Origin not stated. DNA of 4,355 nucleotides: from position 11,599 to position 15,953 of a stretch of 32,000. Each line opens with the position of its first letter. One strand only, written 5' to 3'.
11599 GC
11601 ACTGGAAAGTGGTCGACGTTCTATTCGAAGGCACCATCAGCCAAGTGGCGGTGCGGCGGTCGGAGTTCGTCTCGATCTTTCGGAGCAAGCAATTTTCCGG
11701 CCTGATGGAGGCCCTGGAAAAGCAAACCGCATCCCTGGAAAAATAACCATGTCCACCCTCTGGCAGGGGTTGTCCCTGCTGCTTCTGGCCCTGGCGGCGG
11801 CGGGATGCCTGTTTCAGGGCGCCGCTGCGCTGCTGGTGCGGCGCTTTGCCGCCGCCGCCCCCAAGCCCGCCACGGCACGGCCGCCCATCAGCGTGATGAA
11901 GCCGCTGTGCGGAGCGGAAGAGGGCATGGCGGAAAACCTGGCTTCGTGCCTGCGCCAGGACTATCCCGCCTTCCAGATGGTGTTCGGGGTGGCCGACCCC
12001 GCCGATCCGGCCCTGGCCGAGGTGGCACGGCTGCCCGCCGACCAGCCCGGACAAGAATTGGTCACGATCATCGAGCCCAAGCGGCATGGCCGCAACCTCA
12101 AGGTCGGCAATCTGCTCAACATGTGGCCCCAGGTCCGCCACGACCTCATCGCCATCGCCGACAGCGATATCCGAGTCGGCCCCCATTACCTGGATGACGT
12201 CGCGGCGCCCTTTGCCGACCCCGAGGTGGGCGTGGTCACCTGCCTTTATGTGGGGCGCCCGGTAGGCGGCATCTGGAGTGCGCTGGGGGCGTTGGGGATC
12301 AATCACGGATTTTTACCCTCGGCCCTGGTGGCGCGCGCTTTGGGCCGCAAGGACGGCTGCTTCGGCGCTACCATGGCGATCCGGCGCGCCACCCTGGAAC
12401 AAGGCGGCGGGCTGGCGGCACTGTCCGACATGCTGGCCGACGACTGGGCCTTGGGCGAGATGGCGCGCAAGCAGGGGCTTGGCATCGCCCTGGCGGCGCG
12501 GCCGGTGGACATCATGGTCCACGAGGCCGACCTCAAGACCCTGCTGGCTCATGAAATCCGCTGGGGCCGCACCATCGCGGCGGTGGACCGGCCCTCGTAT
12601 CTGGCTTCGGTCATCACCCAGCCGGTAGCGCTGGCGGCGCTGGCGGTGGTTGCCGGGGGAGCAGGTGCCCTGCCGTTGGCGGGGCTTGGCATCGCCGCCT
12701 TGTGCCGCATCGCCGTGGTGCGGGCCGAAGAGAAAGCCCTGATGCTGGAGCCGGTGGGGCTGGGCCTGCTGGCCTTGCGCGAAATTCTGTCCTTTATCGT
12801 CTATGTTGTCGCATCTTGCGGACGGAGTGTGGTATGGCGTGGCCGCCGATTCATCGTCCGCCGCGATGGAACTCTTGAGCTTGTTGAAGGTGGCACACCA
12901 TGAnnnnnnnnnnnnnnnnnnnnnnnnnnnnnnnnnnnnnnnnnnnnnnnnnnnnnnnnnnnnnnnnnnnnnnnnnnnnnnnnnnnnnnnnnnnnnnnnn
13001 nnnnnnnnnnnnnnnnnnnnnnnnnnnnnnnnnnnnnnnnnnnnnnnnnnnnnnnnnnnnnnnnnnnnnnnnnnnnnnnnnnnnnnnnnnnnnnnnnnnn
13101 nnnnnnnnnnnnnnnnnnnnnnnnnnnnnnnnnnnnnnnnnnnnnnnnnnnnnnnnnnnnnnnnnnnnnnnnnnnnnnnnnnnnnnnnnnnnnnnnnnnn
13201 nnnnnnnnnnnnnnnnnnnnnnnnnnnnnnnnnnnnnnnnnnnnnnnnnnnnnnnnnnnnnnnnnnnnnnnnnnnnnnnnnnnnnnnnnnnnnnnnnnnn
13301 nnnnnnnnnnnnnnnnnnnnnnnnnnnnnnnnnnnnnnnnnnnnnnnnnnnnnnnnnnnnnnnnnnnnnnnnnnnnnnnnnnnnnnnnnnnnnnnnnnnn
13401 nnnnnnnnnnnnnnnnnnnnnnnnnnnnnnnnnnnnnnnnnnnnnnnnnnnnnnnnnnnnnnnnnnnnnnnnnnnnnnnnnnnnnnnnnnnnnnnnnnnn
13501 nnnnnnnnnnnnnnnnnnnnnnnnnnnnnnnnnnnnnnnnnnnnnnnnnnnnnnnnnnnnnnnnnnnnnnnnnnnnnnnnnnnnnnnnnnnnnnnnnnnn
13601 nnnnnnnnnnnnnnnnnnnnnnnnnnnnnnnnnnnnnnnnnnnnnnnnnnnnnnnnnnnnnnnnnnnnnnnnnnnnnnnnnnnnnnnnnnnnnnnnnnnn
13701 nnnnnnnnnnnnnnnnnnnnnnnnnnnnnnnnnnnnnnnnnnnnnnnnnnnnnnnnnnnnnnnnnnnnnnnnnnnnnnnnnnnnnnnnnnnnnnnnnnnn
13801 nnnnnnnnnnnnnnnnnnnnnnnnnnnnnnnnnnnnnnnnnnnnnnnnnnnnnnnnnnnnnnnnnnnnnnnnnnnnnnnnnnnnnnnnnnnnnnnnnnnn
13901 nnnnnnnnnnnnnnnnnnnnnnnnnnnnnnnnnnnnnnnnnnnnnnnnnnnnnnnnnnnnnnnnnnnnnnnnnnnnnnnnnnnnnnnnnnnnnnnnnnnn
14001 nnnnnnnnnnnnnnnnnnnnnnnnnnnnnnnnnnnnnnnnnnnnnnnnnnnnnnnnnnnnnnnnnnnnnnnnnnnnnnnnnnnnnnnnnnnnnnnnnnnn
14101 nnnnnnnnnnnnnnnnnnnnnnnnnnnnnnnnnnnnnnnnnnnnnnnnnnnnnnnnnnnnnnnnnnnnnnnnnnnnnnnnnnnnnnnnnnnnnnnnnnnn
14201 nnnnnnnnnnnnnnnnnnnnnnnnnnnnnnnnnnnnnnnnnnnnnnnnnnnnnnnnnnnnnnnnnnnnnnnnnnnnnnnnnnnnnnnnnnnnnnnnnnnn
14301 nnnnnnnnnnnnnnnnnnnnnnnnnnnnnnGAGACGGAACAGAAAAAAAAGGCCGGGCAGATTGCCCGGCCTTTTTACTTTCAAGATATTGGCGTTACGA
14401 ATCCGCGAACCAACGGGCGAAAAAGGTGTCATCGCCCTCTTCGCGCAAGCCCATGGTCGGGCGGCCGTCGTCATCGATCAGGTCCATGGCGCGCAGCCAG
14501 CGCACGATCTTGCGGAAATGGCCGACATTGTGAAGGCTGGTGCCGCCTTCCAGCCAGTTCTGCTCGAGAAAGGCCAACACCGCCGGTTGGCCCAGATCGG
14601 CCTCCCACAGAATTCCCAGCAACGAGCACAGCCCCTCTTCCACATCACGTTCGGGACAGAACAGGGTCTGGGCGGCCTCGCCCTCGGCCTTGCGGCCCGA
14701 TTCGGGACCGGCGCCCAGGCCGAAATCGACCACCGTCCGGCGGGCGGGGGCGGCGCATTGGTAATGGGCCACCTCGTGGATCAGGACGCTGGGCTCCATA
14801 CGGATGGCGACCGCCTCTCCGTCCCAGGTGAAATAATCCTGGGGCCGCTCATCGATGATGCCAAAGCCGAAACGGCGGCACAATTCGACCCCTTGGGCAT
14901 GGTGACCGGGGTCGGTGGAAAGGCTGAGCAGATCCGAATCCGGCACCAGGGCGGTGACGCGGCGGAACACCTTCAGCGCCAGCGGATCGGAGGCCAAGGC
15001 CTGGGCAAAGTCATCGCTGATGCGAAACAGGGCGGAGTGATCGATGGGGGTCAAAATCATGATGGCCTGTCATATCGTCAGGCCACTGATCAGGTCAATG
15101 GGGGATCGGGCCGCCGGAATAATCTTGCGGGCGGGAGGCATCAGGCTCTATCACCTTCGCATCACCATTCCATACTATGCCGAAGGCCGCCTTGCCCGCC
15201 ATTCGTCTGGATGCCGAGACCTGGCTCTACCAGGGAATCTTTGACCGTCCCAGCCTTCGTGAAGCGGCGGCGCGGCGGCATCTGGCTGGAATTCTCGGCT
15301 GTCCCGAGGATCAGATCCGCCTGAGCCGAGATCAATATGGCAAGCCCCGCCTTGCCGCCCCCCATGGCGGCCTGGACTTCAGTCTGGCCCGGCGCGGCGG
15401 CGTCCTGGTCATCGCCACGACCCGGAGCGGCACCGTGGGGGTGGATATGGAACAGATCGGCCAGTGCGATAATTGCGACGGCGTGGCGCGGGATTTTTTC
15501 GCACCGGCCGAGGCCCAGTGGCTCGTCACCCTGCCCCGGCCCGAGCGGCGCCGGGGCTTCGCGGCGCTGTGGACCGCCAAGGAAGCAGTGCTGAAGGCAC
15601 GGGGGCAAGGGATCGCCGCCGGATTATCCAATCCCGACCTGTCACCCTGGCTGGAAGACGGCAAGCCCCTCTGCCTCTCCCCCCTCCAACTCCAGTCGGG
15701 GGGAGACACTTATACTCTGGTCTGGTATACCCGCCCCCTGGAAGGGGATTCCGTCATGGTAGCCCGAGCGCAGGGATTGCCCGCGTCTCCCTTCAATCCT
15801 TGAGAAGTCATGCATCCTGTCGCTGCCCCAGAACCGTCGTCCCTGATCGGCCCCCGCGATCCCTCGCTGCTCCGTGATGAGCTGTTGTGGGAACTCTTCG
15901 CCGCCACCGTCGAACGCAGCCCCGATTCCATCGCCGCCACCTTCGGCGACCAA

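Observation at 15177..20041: Orphan Pls/PosA-type membrane NRPS operon (PPTase, A-T-TM6/LbH3 synthetase, RHH protein) in a Gram-negative hopanoid producer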

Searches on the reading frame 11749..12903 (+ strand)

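Call 9: search_protein_families(library=ncbifam, proteins=[window:11749-12903:+], max_evalue=0.00001)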
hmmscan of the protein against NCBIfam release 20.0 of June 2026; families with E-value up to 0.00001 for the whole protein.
window:11749-12903:+ (384 aa): 2 families
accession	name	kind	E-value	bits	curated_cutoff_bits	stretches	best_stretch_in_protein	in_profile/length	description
TIGR03472.1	HpnI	equivalog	2.2e-143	477.6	310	1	6-376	2-370/373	bacteriohopanetetrol glucosamine biosynthesis glycosyltransferase HpnI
TIGR03469.1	HpnB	hypoth_equivalog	1.9e-09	37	379.25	1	37-249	33-256/386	hopene-associated glycosyltransferase HpnB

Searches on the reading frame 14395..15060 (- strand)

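Call 36: search_protein_families(library=pfam, proteins=[window:14395-15060:-], max_evalue=0.01)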
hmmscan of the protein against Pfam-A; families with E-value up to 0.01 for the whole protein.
window:14395-15060:- (221 aa): 1 family
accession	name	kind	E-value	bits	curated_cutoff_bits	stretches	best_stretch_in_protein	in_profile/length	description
PF04315.17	EpmC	-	0.0021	18.2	23.8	1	94-126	46-77/162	Elongation factor P hydroxylase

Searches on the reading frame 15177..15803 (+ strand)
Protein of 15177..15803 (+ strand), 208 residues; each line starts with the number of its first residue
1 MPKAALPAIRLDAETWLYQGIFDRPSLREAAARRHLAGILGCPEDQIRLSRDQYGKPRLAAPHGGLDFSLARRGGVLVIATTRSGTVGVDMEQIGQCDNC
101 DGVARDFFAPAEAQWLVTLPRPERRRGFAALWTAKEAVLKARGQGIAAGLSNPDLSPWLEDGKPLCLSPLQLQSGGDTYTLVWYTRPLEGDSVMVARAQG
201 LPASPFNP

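Call 6: search_protein_families(library=ncbifam, proteins=[window:15177-15803:+], max_evalue=0.01)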
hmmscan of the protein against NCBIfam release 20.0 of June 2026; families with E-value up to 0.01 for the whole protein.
window:15177-15803:+ (208 aa): 8 families
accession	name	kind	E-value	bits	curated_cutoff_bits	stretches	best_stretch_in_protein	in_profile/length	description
NF042922.1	4PPT_HetI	equivalog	1.8e-16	60.2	370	1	32-147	67-184/235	4'-phosphopantetheinyl transferase HetI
NF007676.0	PRK10351.1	equivalog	7.9e-11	41.9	174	1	49-145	51-146/195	4'-phosphopantetheinyl transferase AcpT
TIGR00556.1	pantethn_trn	domain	5.2e-10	39.5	45.35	1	85-148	3-70/128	phosphopantetheine--protein transferase domain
NF047349.1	4PPT_AusB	equivalog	0.0001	21.8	225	1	53-154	69-160/205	aureusimine biosynthesis 4'-phosphopantetheinyl transferase AusB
TIGR00516.1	acpS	equivalog_domain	0.00072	19.8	59.8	0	103-156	26-77/125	holo-ACP synthase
NF011254.0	PRK14660.1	equivalog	0.0012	18.8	195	1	102-155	25-76/125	holo-[acyl-carrier-protein] synthase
NF011250.0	PRK14656.1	equivalog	0.0016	18.6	175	1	105-155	28-76/126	holo-[acyl-carrier-protein] synthase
NF000831.0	PRK00070.3-1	equivalog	0.0016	18.3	124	1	96-146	19-68/130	holo-ACP synthase AcpS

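Call 7: search_protein_families(library=pfam, proteins=[window:15177-15803:+], max_evalue=0.01)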
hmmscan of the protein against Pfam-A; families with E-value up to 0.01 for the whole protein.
window:15177-15803:+ (208 aa): 1 family
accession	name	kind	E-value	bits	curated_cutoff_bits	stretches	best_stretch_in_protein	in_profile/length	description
PF01648.25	ACPS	-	3.7e-16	59.6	25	1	87-152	2-73/111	4'-phosphopantetheinyl transferase superfamily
